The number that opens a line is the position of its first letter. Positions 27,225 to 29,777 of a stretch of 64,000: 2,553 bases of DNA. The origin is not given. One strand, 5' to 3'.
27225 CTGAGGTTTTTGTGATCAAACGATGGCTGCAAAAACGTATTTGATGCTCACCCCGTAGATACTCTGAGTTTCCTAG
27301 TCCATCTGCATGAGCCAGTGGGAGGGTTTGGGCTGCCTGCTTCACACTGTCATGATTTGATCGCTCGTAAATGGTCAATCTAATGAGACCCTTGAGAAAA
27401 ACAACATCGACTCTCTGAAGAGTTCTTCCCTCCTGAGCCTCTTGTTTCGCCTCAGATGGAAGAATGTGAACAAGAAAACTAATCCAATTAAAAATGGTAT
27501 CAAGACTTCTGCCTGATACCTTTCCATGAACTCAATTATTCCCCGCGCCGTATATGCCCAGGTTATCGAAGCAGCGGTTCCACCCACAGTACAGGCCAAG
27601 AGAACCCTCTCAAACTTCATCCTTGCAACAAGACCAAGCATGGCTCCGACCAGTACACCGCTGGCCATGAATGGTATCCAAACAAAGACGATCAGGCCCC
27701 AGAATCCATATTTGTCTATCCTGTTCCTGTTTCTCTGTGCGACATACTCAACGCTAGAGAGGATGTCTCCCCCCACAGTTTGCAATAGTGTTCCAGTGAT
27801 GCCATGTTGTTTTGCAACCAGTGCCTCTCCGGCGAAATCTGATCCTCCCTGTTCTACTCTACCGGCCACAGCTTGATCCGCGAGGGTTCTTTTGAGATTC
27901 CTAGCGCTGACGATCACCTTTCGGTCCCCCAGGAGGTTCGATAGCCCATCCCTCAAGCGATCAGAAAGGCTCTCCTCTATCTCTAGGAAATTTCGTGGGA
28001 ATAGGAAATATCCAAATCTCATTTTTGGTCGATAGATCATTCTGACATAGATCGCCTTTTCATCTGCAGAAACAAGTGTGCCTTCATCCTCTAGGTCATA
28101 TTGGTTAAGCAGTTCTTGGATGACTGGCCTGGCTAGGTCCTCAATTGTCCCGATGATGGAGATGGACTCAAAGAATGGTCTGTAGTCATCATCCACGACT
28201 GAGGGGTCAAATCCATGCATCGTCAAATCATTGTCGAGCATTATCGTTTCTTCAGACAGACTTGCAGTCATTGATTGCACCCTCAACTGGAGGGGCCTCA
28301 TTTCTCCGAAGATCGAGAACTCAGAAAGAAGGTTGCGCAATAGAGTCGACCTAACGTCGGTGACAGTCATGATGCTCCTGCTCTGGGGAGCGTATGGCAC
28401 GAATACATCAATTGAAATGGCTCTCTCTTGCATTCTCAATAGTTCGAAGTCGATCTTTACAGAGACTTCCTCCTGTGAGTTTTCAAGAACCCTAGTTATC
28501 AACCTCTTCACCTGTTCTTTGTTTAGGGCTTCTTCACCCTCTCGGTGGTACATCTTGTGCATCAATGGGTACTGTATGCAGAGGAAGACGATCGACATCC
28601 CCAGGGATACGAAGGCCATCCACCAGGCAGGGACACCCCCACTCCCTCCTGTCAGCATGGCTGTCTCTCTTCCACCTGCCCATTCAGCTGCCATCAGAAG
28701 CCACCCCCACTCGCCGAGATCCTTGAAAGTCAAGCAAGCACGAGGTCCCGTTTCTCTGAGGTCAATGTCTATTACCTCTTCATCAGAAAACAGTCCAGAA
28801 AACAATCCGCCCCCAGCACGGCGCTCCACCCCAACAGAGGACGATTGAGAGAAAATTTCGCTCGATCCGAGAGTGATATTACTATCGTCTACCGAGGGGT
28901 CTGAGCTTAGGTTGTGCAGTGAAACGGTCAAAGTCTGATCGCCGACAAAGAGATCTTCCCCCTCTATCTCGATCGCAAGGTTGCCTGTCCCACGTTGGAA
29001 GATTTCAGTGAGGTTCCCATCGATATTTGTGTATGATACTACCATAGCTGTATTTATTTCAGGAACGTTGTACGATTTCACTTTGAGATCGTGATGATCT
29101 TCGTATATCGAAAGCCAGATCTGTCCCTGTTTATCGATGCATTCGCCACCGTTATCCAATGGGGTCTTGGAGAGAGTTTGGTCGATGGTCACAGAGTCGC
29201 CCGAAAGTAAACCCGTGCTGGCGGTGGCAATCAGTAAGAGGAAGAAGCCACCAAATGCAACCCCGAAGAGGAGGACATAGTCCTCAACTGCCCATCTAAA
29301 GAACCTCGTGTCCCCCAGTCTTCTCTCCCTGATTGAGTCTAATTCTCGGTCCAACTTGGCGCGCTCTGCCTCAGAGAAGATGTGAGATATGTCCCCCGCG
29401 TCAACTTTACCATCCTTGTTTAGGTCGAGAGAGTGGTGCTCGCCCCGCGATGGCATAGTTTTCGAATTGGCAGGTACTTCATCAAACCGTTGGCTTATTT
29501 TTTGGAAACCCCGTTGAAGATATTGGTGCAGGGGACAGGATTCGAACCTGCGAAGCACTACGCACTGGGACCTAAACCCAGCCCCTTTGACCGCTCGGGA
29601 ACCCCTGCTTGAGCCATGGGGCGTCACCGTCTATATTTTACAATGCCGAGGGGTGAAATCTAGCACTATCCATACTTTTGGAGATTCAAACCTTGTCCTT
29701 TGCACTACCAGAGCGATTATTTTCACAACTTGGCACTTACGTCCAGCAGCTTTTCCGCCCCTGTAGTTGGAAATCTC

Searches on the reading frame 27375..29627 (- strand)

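Call 35: search_protein_families(library=pfam, proteins=[window:27375-29627:-], max_evalue=0.00001)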
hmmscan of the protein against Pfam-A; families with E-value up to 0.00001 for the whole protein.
window:27375-29627:- (750 aa): 1 family
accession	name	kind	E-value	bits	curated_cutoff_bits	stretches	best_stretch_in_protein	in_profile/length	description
PF06695.16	Sm_multidrug_ex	-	2e-12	48.2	30.7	1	621-687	53-119/121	Putative small multi-drug export protein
